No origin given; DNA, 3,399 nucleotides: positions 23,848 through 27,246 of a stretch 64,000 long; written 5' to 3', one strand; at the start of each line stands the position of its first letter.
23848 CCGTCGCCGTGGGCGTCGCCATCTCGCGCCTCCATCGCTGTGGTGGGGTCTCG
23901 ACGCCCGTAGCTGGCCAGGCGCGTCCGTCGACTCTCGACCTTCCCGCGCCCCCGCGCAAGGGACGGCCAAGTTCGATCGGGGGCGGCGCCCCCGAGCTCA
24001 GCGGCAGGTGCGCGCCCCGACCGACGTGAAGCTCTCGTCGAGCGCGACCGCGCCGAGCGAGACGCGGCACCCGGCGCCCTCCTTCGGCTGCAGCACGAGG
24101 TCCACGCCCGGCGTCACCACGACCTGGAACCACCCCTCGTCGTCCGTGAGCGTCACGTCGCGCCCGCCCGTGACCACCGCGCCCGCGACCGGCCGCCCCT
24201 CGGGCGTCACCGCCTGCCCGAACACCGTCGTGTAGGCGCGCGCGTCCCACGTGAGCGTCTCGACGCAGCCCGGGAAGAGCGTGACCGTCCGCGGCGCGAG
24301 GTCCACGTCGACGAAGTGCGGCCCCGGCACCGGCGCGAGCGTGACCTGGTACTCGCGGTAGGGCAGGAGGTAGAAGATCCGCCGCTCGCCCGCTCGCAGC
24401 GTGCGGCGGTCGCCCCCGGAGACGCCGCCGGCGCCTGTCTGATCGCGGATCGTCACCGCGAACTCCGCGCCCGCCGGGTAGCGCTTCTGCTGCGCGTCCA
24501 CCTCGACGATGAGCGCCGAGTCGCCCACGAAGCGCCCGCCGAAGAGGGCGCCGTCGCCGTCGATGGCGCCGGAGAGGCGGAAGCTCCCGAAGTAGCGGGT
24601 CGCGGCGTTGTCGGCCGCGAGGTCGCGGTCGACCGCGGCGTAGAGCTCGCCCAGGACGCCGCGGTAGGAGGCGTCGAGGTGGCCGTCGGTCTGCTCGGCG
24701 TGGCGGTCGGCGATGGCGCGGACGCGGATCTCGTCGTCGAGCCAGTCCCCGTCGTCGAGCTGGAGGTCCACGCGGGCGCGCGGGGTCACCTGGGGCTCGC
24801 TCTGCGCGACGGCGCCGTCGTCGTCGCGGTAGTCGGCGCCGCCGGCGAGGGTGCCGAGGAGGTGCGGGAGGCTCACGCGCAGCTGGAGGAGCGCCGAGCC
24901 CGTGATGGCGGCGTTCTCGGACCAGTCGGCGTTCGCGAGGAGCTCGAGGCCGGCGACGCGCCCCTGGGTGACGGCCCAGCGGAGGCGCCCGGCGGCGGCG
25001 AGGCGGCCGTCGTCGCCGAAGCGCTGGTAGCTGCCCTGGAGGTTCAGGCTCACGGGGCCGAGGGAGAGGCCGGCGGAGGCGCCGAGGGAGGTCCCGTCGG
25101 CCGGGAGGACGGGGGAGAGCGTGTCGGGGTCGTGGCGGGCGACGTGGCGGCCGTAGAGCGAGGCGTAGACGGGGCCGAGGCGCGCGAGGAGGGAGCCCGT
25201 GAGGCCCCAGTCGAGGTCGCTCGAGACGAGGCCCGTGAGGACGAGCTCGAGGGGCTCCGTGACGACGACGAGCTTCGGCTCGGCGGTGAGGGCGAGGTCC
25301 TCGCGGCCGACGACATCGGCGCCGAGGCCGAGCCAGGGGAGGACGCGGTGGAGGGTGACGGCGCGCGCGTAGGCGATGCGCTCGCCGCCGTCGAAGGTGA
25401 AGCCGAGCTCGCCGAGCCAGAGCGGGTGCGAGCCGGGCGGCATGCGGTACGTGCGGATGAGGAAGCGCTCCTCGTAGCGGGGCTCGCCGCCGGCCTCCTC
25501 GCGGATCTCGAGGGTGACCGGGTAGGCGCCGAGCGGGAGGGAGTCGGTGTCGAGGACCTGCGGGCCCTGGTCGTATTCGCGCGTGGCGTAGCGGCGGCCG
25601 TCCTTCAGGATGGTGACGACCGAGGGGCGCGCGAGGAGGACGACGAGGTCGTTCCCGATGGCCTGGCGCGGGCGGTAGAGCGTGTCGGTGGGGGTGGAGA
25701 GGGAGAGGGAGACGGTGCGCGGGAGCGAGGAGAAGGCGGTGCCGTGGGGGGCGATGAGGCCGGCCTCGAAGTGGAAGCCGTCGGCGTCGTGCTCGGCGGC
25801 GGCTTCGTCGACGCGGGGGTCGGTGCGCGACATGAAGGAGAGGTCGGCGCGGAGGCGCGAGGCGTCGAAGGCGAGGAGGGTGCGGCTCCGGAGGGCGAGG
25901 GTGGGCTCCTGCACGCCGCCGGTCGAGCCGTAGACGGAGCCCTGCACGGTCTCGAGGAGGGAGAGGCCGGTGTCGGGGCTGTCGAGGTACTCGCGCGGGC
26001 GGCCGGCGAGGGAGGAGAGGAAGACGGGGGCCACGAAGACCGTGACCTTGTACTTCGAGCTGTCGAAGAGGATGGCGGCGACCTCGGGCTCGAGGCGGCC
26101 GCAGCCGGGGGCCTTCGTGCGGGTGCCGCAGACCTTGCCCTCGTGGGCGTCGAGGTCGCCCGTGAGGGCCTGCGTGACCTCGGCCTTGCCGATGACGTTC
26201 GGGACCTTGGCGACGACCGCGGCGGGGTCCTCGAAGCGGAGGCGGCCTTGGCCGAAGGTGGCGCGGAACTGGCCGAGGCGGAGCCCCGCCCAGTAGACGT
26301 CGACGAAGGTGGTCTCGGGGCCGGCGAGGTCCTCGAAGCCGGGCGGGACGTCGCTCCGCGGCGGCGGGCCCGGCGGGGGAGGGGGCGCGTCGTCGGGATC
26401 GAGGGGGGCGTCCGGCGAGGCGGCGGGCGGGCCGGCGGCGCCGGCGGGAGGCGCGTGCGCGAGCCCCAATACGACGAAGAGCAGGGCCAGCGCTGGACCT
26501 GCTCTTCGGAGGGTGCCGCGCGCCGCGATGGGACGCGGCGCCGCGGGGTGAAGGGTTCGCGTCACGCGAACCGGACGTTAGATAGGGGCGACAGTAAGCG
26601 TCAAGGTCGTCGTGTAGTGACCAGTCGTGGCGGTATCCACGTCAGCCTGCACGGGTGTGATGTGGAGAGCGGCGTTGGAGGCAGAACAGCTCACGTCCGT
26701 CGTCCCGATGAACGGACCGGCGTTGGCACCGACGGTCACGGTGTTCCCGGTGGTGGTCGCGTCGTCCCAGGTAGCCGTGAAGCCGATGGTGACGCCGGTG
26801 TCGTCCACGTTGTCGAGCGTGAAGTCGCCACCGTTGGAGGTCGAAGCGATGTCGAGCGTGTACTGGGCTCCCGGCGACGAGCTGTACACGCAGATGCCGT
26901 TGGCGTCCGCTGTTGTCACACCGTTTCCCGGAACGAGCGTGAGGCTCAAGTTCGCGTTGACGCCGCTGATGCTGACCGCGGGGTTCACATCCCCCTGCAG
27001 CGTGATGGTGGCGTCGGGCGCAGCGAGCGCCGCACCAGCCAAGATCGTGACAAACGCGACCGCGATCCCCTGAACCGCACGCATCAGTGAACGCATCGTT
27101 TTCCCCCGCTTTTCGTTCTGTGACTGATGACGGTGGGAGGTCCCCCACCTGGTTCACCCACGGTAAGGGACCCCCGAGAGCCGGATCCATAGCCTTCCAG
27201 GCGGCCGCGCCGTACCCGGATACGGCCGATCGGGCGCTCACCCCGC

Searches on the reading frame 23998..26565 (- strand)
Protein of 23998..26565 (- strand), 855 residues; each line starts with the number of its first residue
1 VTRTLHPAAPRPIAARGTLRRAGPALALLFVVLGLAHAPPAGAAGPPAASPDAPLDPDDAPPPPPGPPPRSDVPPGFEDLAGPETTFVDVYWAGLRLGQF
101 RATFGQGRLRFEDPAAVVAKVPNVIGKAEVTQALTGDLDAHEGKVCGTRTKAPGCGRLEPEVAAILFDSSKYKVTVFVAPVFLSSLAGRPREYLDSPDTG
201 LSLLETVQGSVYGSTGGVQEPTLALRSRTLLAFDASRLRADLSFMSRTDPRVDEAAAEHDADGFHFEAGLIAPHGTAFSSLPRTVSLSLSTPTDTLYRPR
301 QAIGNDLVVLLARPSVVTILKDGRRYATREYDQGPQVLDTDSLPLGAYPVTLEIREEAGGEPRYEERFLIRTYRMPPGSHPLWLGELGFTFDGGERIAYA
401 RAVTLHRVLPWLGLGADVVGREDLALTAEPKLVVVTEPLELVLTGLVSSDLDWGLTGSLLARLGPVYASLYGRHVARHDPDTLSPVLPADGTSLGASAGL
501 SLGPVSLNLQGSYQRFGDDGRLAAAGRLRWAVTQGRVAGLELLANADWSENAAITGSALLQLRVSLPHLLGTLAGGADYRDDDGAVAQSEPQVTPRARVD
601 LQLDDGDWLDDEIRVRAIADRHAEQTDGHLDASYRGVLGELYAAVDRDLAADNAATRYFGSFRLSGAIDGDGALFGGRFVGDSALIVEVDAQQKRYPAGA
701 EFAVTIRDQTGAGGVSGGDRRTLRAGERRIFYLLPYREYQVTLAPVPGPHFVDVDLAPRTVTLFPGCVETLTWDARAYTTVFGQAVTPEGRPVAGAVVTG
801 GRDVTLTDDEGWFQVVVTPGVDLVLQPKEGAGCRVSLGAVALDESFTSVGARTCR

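Call 9: search_protein_families(library=pfam, proteins=[window:23998-26565:-], max_evalue=1)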
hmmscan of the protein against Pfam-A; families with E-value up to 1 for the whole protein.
window:23998-26565:- (855 aa): 6 families
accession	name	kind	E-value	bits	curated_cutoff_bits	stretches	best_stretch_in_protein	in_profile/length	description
PF15976.11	CooC_C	-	5.8e-12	45.9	29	1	763-855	1-93/93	CS1-pili formation C-terminal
PF16967.11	TcfC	-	6.3e-08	32.5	29.4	1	307-358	5-56/68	E-set like domain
PF16371.11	MetallophosN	-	0.0017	18.9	35.6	1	786-816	3-33/77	N terminal of Calcineurin-like phosphoesterase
PF25020.1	TTR_TEN1-4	-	0.0065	16.8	27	1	774-826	2-58/86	Teneurin TTR-like domain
PF13620.12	CarboxypepD_reg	-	0.039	14.7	32.3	1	780-820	1-48/82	Carboxypeptidase regulatory-like domain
PF09453.15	HIRA_B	-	0.64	10.3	21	0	317-325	4-12/23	HIRA B motif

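Call 50: search_protein_families(library=ncbifam, proteins=[window:23998-26565:-], max_evalue=0.01)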
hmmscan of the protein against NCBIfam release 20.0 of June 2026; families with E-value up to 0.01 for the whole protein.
window:23998-26565:- (855 aa): 1 family
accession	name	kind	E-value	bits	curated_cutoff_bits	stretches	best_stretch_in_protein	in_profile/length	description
NF011838.0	PRK15310.1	equivalog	4.7e-08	31.4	1428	1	74-197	25-156/895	fimbrial outer membrane usher protein TcfC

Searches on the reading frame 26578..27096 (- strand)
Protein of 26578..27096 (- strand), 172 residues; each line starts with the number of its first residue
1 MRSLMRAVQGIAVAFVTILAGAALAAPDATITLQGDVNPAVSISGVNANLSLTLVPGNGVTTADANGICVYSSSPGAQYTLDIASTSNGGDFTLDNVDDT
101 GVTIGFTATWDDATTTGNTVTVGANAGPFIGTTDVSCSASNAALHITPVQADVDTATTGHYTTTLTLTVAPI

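Call 9: search_protein_families(library=pfam, proteins=[window:26578-27096:-], max_evalue=1)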
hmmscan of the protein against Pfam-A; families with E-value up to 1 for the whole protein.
window:26578-27096:- (172 aa): 1 family
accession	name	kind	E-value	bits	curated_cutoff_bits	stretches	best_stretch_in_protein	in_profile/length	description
PF03769.21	Attacin_C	-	0.1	13.3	28.8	0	43-85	52-94/120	Attacin, C-terminal region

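Call 50: search_protein_families(library=ncbifam, proteins=[window:26578-27096:-], max_evalue=0.01)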
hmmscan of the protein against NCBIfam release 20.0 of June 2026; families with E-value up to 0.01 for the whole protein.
window:26578-27096:- (172 aa): 0 families

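Call 68: find_encoding_contigs(protein=window:26578-27096:-, flank=3000, max_places=2)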
Protein window:26578-27096:- (172 aa): no gene with exactly this product is on record in the collection.
